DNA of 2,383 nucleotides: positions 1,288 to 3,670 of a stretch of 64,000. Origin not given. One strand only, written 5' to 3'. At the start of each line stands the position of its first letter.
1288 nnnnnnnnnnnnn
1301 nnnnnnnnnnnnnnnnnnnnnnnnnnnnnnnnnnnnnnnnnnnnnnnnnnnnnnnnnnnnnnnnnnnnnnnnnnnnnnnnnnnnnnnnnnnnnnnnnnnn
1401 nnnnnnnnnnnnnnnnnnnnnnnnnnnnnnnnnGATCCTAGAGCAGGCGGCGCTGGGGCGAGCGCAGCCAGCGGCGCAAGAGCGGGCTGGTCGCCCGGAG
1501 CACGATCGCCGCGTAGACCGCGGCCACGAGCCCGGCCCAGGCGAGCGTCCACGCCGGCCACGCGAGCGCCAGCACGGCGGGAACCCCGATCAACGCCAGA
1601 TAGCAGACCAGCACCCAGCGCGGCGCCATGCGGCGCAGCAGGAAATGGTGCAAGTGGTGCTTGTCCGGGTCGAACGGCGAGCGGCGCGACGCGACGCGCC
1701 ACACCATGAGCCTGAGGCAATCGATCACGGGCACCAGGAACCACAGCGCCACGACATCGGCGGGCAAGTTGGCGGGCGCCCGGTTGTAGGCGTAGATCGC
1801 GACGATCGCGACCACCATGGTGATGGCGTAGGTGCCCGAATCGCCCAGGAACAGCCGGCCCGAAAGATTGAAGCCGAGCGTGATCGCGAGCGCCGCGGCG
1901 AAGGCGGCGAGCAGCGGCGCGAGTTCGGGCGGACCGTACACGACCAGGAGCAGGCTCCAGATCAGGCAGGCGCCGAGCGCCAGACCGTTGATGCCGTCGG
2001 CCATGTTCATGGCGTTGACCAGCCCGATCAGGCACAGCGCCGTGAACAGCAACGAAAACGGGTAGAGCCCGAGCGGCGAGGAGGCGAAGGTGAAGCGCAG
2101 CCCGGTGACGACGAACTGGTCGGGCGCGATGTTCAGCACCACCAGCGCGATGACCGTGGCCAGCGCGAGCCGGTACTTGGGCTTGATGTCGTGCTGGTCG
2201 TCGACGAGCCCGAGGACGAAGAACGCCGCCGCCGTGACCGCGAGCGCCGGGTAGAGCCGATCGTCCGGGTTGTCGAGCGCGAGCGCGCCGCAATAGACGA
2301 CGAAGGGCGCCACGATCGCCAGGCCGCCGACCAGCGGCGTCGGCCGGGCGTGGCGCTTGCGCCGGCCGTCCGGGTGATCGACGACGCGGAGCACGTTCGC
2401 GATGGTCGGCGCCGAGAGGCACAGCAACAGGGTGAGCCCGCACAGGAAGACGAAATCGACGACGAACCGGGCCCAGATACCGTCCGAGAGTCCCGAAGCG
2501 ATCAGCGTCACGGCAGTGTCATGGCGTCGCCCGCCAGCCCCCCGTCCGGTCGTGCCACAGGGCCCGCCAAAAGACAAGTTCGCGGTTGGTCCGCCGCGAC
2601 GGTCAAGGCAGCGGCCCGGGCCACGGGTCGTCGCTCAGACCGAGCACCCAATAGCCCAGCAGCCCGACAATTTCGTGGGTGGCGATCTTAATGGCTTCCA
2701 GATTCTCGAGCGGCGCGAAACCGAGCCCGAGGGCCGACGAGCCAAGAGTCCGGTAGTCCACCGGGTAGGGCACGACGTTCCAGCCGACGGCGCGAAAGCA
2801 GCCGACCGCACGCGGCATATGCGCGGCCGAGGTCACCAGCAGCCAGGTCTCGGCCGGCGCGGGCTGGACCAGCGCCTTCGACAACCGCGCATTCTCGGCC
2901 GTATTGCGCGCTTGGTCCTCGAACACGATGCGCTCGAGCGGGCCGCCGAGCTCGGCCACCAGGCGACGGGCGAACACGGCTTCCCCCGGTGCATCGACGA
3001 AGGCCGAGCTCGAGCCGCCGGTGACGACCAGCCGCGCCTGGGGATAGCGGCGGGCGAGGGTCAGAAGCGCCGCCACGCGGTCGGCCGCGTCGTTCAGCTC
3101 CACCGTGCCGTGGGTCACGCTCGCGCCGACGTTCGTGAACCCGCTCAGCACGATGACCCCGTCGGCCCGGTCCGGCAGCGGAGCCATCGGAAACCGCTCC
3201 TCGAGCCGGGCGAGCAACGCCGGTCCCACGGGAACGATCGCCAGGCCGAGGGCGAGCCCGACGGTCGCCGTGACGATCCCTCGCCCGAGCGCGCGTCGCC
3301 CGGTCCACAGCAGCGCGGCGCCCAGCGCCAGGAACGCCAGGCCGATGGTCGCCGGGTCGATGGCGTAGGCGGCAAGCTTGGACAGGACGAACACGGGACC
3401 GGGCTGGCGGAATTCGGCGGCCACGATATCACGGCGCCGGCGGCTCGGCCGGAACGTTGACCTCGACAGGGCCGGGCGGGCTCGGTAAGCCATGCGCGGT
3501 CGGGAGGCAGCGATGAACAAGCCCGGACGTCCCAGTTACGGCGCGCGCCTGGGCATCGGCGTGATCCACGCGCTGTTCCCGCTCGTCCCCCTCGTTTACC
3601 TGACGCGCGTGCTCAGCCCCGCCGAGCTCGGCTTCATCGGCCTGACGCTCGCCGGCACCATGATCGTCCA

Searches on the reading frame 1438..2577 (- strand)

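Call 80: search_protein_families(library=pfam, proteins=[window:1438-2577:-], max_evalue=0.00001)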
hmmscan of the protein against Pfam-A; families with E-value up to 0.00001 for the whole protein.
window:1438-2577:- (379 aa): 1 family
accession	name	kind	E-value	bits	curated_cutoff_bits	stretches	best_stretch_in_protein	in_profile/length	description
PF00953.26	Glycos_transf_4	-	4.4e-24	85.7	27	1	111-262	3-158/160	Glycosyl transferase family 4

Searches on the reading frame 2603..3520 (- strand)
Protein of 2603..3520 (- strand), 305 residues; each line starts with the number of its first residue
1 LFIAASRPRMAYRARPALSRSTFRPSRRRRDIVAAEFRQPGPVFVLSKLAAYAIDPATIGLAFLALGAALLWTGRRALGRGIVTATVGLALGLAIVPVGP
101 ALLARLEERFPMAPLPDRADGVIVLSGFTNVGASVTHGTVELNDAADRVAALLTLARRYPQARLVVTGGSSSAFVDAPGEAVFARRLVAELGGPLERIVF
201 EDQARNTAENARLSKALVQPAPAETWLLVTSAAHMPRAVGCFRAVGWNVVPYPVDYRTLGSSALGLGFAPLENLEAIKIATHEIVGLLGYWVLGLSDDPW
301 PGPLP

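Call 80: search_protein_families(library=pfam, proteins=[window:2603-3520:-], max_evalue=0.00001)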
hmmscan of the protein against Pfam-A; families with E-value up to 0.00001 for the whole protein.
window:2603-3520:- (305 aa): 1 family
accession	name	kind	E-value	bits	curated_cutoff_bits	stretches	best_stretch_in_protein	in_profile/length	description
PF02698.23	DUF218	-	9e-27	94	27.6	1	120-286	1-133/133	DUF218 domain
